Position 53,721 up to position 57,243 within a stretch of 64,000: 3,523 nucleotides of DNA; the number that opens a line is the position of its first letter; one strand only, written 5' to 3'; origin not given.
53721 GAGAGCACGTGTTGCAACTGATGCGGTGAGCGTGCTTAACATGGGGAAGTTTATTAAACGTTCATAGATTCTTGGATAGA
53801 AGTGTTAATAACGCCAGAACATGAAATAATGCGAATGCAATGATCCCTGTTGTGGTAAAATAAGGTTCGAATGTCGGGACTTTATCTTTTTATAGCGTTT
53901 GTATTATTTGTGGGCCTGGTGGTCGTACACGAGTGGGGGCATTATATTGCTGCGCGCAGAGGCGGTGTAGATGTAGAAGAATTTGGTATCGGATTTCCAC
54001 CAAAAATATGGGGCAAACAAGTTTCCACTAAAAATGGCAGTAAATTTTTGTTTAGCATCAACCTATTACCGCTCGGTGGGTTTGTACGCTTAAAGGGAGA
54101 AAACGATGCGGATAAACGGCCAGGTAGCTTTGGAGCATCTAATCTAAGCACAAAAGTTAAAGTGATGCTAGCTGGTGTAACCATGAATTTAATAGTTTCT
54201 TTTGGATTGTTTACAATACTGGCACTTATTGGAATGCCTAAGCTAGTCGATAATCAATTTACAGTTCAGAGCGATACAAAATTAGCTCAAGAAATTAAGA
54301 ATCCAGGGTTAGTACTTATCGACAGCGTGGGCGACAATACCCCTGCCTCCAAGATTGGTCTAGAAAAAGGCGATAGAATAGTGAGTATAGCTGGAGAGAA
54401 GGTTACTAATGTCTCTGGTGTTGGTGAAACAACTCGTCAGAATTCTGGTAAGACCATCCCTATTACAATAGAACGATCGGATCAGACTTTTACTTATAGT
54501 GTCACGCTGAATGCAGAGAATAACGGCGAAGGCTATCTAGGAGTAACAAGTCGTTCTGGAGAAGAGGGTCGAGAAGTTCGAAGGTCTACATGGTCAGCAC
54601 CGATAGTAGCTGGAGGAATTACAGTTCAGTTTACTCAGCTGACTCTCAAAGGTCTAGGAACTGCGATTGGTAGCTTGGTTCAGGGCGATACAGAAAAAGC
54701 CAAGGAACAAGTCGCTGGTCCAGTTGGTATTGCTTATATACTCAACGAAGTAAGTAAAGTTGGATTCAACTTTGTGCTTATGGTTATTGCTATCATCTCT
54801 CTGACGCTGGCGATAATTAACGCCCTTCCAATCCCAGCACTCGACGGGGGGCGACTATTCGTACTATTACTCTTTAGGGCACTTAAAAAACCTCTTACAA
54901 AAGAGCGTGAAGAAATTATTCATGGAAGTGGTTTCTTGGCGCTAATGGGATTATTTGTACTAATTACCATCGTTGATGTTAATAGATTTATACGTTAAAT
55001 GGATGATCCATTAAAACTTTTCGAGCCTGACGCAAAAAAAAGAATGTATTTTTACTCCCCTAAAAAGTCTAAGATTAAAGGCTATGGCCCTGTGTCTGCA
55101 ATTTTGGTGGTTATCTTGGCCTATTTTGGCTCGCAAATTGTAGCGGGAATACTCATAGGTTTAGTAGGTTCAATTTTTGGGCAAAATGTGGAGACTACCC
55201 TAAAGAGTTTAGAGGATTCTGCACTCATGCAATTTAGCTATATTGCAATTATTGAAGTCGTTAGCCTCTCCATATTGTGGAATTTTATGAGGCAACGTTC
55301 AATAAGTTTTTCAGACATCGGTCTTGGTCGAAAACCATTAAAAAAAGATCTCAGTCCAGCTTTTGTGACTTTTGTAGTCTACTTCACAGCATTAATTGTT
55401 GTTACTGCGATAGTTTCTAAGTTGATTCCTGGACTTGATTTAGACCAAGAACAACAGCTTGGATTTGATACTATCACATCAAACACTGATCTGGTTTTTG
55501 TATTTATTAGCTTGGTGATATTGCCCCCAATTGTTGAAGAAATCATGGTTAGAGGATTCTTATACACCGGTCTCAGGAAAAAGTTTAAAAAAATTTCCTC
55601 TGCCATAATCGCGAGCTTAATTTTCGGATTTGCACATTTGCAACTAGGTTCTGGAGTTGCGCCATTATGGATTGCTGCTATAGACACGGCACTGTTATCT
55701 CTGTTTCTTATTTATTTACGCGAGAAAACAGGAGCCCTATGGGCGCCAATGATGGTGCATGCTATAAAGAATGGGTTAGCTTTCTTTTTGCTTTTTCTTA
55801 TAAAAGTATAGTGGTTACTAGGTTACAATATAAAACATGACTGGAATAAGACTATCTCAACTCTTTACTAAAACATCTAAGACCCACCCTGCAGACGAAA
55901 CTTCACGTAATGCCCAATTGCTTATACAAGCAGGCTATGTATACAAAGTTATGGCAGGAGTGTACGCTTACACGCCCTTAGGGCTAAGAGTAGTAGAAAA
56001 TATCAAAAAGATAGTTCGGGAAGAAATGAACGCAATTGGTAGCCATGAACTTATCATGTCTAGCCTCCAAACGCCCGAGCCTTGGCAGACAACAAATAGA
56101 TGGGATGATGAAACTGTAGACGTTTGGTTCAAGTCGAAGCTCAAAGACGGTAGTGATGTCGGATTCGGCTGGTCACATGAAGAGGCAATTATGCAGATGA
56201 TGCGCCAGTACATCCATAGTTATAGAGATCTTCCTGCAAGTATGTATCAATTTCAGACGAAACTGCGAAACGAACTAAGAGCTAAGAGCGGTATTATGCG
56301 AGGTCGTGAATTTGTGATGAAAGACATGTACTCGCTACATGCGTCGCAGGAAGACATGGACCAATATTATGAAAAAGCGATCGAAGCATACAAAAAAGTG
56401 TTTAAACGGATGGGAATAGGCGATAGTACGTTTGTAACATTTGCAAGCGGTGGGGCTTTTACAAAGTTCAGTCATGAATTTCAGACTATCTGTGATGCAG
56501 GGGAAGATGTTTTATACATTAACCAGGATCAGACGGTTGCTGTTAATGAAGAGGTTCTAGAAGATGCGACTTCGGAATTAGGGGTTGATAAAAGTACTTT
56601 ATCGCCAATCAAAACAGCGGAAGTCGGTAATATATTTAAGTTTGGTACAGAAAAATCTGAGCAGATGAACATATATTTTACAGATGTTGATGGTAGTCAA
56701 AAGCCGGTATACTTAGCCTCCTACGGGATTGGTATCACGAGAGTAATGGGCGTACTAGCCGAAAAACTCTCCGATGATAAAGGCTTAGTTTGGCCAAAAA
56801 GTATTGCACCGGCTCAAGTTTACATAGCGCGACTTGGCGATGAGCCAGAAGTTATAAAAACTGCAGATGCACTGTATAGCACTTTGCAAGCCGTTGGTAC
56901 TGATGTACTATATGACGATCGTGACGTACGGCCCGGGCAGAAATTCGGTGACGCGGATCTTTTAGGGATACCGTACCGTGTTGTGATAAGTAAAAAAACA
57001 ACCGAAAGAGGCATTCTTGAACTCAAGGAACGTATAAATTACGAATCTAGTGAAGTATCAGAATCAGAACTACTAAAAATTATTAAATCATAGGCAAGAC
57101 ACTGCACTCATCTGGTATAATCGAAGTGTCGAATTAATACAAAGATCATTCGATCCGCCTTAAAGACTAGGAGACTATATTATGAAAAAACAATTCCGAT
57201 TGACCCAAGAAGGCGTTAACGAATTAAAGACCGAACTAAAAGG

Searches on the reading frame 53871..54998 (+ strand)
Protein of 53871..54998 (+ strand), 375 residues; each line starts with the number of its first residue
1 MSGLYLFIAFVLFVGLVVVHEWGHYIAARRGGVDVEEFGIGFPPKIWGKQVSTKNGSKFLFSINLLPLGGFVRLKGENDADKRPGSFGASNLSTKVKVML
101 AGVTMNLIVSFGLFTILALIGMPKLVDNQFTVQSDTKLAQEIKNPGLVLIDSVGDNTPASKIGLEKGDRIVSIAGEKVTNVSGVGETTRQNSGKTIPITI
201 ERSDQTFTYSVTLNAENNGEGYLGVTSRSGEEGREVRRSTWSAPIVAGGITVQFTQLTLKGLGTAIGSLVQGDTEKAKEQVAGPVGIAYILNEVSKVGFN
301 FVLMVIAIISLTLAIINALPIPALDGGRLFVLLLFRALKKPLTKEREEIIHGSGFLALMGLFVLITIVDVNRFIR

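Call 79: search_protein_families(library=pfam, proteins=[window:53871-54998:+], max_evalue=0.00001)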
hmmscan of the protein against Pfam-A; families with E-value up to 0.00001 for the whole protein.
window:53871-54998:+ (375 aa): 3 families
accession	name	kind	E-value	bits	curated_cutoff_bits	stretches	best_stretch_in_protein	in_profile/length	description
PF02163.28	Peptidase_M50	-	8.8e-47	159.7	27.2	1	9-360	2-220/221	Peptidase family M50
PF17820.7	PDZ_6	-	7.2e-09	35.7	27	1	150-202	2-54/54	PDZ domain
PF13180.12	PDZ_2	-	1.2e-07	32.3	27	1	147-213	13-80/80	PDZ domain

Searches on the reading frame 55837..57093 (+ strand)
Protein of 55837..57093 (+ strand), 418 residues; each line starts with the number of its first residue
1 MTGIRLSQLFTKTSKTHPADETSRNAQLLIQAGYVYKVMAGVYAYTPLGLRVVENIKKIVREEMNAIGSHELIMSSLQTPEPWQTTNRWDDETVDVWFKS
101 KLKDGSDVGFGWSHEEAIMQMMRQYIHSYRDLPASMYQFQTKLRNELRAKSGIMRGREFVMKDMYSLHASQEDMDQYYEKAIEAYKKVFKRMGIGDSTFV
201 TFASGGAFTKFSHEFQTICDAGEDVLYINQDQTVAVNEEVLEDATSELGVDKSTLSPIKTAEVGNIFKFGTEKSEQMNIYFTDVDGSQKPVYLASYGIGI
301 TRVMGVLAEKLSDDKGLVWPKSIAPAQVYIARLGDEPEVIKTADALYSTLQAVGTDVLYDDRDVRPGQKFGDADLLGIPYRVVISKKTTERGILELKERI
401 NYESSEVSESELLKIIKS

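Call 79: search_protein_families(library=pfam, proteins=[window:55837-57093:+], max_evalue=0.00001)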
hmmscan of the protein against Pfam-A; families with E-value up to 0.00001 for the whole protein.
window:55837-57093:+ (418 aa): 2 families
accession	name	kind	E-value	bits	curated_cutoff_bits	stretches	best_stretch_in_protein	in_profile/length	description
PF00587.30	tRNA-synt_2b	-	3.3e-26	92.9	29.3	1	113-309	16-177/179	tRNA synthetase class II core domain (G, H, P, S and T)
PF03129.25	HGTP_anticodon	-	3.7e-17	62.7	21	1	327-417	1-92/94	Anticodon binding domain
